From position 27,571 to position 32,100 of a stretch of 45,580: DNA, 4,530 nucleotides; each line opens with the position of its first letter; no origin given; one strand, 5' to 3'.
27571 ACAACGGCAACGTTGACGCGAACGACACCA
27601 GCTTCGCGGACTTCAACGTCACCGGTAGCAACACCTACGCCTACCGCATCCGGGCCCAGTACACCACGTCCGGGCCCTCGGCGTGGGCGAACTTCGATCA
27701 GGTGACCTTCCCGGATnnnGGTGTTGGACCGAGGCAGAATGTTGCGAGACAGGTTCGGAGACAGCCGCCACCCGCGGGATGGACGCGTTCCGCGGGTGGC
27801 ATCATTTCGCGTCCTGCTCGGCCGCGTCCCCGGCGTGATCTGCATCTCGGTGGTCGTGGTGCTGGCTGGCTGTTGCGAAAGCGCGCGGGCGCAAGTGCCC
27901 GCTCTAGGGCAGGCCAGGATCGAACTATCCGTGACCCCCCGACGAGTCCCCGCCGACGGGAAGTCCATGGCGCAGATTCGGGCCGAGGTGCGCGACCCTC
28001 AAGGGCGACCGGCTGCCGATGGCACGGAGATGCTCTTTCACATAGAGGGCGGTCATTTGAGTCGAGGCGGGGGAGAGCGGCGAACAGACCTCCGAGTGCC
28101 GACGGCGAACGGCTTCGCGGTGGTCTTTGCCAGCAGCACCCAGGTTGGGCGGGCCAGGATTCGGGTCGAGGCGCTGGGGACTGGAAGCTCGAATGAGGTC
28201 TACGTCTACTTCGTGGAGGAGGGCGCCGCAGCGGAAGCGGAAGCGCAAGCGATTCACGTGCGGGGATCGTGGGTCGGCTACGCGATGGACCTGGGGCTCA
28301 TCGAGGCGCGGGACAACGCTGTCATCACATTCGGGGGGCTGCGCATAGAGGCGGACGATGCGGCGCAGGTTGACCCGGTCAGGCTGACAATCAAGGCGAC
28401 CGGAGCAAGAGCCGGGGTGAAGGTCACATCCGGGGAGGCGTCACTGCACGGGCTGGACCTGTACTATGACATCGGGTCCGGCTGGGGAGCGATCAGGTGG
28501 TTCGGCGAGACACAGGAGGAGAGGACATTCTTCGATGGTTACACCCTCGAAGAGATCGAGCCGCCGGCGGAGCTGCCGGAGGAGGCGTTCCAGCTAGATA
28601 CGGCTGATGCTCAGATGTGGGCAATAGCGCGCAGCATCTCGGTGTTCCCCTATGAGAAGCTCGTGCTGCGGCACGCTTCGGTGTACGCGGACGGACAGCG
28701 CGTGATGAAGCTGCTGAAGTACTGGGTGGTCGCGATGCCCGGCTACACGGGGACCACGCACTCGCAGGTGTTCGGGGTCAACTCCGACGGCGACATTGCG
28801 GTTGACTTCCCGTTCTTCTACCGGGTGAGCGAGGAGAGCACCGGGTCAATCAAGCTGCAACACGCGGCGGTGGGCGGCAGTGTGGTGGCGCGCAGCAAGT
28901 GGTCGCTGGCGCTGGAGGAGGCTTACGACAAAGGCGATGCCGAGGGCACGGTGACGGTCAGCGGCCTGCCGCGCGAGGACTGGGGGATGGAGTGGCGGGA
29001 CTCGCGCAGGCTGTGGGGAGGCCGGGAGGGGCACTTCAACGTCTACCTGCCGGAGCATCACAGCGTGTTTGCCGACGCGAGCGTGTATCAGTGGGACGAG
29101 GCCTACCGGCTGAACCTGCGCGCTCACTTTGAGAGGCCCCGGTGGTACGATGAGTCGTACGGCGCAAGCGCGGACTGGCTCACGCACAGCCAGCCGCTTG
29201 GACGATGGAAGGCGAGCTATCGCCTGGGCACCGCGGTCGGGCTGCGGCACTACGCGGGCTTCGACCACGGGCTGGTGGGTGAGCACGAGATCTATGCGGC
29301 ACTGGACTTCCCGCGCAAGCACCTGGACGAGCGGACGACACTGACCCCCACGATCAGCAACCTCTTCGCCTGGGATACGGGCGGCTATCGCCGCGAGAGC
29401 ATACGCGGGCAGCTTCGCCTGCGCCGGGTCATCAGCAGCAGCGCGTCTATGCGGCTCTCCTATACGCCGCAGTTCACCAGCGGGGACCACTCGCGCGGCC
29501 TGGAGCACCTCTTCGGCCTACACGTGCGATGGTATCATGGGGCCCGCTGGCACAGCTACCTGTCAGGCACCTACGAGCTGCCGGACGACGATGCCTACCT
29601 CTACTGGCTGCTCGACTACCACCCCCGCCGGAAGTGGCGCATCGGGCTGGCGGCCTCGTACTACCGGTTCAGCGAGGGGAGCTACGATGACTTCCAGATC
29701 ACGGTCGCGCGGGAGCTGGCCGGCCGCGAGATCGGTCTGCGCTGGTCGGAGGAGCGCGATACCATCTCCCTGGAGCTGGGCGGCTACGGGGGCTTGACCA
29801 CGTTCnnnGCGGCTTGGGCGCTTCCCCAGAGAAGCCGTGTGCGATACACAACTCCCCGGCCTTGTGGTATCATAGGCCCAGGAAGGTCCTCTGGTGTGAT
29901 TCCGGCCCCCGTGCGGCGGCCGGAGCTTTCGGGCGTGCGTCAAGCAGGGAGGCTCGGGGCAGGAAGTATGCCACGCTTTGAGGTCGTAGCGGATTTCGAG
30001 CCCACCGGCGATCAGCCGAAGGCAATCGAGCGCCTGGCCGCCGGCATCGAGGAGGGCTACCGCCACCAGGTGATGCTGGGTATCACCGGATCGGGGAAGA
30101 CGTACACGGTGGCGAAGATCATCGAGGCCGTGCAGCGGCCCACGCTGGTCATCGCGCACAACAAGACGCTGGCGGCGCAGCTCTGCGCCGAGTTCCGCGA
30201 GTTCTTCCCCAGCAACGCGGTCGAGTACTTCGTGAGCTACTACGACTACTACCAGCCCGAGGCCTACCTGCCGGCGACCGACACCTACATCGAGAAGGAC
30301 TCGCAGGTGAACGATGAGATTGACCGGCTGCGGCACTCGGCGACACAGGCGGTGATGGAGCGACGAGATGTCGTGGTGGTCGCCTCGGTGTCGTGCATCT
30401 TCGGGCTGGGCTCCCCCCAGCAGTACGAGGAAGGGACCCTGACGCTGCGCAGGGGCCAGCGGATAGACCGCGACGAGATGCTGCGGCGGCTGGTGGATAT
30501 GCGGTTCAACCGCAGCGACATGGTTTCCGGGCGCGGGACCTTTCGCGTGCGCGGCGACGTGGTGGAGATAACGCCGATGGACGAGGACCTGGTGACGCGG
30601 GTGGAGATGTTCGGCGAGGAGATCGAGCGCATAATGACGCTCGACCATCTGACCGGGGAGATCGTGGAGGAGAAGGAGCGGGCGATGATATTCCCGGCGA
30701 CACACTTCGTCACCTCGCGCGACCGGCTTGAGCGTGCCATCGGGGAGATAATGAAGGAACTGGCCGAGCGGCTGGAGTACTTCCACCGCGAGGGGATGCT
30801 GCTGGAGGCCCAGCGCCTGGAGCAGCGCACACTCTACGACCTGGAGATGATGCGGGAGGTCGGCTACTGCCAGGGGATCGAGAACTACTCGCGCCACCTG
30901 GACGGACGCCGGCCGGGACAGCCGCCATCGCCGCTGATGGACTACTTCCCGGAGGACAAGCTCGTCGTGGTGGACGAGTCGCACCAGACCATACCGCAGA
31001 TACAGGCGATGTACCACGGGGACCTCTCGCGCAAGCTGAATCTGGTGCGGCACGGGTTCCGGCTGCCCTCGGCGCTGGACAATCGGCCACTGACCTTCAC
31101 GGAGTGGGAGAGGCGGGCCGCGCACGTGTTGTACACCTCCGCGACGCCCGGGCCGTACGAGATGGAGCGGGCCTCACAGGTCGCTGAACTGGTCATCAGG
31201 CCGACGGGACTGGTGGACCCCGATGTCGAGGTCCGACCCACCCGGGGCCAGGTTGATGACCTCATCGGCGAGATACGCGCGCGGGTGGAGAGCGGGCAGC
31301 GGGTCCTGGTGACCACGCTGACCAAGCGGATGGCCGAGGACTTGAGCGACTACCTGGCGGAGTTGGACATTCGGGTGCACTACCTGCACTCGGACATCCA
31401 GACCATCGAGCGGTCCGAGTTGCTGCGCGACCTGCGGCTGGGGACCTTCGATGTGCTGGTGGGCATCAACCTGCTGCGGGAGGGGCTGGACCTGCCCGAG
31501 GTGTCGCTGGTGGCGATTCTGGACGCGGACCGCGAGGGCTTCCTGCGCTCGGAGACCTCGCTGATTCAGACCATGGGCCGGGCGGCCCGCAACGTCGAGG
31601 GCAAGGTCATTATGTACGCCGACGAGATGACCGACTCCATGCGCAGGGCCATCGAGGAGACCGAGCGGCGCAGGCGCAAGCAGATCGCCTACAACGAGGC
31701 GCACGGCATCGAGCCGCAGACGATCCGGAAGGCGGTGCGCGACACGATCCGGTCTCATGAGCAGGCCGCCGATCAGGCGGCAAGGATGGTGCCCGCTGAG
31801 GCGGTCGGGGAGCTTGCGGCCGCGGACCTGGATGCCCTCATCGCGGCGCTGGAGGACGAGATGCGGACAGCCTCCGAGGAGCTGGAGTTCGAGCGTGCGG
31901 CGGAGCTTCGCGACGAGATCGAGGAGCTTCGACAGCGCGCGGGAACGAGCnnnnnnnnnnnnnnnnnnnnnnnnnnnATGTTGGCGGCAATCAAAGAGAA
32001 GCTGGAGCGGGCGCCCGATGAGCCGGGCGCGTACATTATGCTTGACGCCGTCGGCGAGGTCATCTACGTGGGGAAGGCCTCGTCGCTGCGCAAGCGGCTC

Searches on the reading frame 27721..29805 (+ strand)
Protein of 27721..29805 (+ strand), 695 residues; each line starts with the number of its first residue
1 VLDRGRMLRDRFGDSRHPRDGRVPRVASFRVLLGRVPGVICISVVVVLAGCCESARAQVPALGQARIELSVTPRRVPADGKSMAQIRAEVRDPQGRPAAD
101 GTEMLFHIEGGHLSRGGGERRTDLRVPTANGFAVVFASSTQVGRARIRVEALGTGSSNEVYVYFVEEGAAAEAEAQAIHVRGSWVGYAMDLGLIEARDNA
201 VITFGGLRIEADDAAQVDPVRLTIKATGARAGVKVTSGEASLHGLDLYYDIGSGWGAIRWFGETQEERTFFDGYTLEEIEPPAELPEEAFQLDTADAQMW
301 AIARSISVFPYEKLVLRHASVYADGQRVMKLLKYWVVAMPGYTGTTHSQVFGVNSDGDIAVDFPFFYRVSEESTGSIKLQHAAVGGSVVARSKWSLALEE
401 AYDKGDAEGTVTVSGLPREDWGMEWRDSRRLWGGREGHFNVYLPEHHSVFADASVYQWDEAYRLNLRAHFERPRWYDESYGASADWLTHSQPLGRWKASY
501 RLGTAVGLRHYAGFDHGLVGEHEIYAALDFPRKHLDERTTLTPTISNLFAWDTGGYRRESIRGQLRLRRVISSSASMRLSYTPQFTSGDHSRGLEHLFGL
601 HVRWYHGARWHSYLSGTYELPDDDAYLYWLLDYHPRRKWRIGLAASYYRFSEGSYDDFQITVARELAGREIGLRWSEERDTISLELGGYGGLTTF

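Call 12: search_protein_families(library=pfam, proteins=[window:27721-29805:+], max_evalue=0.001)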
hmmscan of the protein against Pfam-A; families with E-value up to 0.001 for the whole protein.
window:27721-29805:+ (695 aa): 2 families
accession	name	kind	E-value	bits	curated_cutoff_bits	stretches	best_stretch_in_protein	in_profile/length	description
PF02369.22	Big_1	-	2.4e-06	28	34.9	1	67-164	2-92/93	Bacterial Ig-like domain (group 1)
PF09134.16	Invasin_D3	-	0.00011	23.1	33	1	67-165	5-96/98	Invasin, domain 3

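Call 62: search_protein_families(library=ncbifam, proteins=[window:27721-29805:+], max_evalue=0.1)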
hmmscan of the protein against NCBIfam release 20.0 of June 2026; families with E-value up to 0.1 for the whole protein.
window:27721-29805:+ (695 aa): 0 families

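Call 74: search_solved_structures(query=A7, max_evalue=1)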
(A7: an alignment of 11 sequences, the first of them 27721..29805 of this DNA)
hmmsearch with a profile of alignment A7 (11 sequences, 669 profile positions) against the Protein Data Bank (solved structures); distinct sequences matched with E-value up to 1: 20.
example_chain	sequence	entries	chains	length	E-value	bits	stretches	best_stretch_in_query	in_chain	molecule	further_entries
1cwv_A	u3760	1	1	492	2e-19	72.7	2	50-143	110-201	INVASIN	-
5n40_A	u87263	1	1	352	3e-10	42.4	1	50-134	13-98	Putative invasin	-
5ldy_A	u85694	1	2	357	7.4e-08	34.5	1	50-130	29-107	Ig domain protein group 1 domain protein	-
7cwd_A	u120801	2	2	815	3.6e-05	25.6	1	45-134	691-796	beta-glalactosidase | beta-galactosidase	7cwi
4ypj_A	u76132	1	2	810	8.4e-05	24.4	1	42-131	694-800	Beta galactosidase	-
8q2h_A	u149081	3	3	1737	0.00015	23.6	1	42-136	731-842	beta-galactosidase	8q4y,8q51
6qub_A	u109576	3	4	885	0.00028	22.7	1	49-137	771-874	Beta-galactosidase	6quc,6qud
6qub_B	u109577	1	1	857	0.00032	22.5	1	49-137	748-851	Beta-galactosidase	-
5dmy_A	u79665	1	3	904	0.00033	22.4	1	49-138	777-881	Beta-galactosidase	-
6xgr_A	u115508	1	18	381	0.0022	19.7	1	38-140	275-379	YSD1_22 major tail protein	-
7nit_A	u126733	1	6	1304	0.0023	19.7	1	49-138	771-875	Beta-galactosidase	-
8vhx_G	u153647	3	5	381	0.0055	18.4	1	38-140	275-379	Tail Tube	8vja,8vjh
5t98_A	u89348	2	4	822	0.0064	18.2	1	46-138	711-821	Glycoside Hydrolase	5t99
9bey_A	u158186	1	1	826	0.042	15.5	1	43-83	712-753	GH2 beta-galactosidase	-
5t9a_A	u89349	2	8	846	0.044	15.4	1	43-138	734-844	Glycoside Hydrolase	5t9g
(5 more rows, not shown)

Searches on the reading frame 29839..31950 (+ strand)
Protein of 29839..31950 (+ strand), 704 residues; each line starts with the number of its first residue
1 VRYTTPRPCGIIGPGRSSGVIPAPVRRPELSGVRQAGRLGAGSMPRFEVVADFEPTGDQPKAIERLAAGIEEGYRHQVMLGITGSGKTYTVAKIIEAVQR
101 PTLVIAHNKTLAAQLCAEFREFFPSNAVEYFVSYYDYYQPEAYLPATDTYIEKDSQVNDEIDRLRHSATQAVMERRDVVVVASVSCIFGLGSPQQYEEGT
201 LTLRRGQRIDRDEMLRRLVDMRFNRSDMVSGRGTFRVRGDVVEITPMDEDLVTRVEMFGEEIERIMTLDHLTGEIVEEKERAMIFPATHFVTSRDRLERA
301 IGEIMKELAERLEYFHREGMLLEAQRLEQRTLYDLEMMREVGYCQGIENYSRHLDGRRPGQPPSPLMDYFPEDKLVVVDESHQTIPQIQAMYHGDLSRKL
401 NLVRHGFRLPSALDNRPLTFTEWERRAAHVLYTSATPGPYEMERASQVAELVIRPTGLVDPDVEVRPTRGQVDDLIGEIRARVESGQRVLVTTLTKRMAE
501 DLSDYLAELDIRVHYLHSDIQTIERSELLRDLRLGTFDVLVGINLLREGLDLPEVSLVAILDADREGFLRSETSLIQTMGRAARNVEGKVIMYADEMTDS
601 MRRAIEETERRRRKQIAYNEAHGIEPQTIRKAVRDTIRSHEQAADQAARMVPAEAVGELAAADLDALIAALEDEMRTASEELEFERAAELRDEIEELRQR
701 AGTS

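Call 13: search_protein_families(library=pfam, proteins=[window:29839-31950:+], max_evalue=0.001)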
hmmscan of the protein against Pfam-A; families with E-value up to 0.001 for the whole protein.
window:29839-31950:+ (704 aa): 7 families
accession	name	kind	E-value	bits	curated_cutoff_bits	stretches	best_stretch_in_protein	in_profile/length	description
PF17757.6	UvrB_inter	-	8.4e-30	103.2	22.9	1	201-290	1-91/91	UvrB interaction domain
PF12344.14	UvrB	-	2.4e-23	82.1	27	1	592-634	1-43/43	Ultra-violet resistance protein B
PF00271.37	Helicase_C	-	4.1e-20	72.5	23.5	1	474-585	5-109/110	Helicase conserved C-terminal domain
PF04851.21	ResIII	-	1.1e-12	48.6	22.5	1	54-128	3-82/164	Type III restriction enzyme, res subunit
PF02151.25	UVR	-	4e-09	36.4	21.5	1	666-699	2-35/36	UvrB/uvrC motif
PF00270.35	DEAD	-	5.7e-06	26.6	26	0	58-127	3-73/167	DEAD/DEAH box helicase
PF13604.12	AAA_30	-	0.00029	21.1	27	0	58-132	5-77/191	AAA domain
